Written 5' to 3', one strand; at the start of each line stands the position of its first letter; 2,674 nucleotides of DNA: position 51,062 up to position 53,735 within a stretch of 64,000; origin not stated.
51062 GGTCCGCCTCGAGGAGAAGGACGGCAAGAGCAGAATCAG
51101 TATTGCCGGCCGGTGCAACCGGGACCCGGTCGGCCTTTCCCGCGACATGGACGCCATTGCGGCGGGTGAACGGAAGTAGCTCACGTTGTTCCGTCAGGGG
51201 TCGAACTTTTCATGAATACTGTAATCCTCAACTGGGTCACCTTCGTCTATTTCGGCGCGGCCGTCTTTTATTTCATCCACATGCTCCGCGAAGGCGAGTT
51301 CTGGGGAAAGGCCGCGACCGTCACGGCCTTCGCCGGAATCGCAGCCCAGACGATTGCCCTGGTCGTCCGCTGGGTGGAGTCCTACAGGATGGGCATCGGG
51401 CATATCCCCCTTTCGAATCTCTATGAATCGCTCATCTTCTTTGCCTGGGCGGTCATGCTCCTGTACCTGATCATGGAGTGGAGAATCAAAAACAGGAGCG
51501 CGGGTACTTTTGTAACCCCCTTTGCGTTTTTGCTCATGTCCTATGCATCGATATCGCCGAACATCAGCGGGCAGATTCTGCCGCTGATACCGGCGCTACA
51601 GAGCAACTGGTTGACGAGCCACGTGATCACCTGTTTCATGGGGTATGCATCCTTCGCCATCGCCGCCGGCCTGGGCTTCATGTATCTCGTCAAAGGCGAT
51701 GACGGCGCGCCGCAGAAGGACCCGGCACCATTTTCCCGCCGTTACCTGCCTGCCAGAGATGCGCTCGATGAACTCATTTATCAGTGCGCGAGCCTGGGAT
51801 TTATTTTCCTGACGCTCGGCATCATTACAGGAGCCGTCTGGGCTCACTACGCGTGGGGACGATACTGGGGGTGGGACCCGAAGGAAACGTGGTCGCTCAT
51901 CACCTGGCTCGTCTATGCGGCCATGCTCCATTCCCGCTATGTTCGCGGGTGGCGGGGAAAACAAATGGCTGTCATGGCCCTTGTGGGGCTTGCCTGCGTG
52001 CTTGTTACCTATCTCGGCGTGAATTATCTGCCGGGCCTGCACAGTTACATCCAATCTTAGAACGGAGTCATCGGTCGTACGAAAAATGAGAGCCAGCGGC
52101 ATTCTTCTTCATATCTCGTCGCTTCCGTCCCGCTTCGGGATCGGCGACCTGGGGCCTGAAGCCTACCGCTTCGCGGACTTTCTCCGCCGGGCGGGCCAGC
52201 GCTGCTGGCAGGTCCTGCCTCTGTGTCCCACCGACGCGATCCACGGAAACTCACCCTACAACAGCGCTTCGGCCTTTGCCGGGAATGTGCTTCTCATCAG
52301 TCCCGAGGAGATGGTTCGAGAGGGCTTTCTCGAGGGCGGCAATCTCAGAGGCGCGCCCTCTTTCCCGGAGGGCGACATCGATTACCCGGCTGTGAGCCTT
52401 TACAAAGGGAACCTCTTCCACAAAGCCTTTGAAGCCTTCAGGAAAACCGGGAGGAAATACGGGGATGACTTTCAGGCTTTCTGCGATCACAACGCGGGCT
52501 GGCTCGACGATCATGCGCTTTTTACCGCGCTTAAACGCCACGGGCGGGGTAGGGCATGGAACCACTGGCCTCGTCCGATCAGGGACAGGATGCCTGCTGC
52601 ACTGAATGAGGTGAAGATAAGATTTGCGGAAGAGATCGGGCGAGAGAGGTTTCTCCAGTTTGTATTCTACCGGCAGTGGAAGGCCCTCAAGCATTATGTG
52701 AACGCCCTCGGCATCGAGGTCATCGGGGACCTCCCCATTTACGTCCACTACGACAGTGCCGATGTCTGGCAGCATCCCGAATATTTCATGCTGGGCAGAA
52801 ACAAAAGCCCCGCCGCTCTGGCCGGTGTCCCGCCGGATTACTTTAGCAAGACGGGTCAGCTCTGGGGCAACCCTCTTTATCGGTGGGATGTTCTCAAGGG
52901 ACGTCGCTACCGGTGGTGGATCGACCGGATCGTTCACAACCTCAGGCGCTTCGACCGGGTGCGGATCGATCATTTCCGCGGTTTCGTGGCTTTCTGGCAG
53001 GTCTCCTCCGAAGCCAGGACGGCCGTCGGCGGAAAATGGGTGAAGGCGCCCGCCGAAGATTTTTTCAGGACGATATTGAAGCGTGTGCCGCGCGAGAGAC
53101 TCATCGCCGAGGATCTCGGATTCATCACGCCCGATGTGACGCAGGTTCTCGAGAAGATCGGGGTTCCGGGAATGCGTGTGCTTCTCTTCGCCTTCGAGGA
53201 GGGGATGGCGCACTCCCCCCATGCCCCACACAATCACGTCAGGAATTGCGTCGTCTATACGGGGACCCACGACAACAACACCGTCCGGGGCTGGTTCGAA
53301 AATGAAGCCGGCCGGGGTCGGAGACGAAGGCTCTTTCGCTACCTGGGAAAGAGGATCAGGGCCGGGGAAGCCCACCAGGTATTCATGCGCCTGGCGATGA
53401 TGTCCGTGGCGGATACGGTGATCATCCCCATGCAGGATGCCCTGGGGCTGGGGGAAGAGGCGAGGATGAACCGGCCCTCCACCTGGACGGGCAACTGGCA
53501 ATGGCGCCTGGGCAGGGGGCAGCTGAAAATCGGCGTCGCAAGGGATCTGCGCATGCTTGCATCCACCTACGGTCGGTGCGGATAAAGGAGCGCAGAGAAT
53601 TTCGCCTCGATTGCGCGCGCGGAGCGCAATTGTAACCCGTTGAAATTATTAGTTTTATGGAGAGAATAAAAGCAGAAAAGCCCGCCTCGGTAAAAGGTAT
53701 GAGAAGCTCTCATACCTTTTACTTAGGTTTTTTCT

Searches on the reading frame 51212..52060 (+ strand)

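Call 48: search_protein_families(library=pfam, proteins=[window:51212-52060:+], max_evalue=0.00001)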
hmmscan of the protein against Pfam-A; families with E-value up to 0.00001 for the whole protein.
window:51212-52060:+ (282 aa): 1 family
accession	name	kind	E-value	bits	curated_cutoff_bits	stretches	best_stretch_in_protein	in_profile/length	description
PF01578.25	Cytochrom_C_asm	-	6.8e-53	179.9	29.9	1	67-277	1-212/212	Cytochrome C assembly protein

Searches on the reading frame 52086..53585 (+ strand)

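Call 48: search_protein_families(library=pfam, proteins=[window:52086-53585:+], max_evalue=0.00001)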
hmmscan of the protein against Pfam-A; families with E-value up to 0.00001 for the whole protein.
window:52086-53585:+ (499 aa): 1 family
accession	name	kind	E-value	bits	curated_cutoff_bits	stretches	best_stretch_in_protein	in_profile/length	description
PF02446.23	Glyco_hydro_77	-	1.3e-170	568.8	25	1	8-480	1-464/465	4-alpha-glucanotransferase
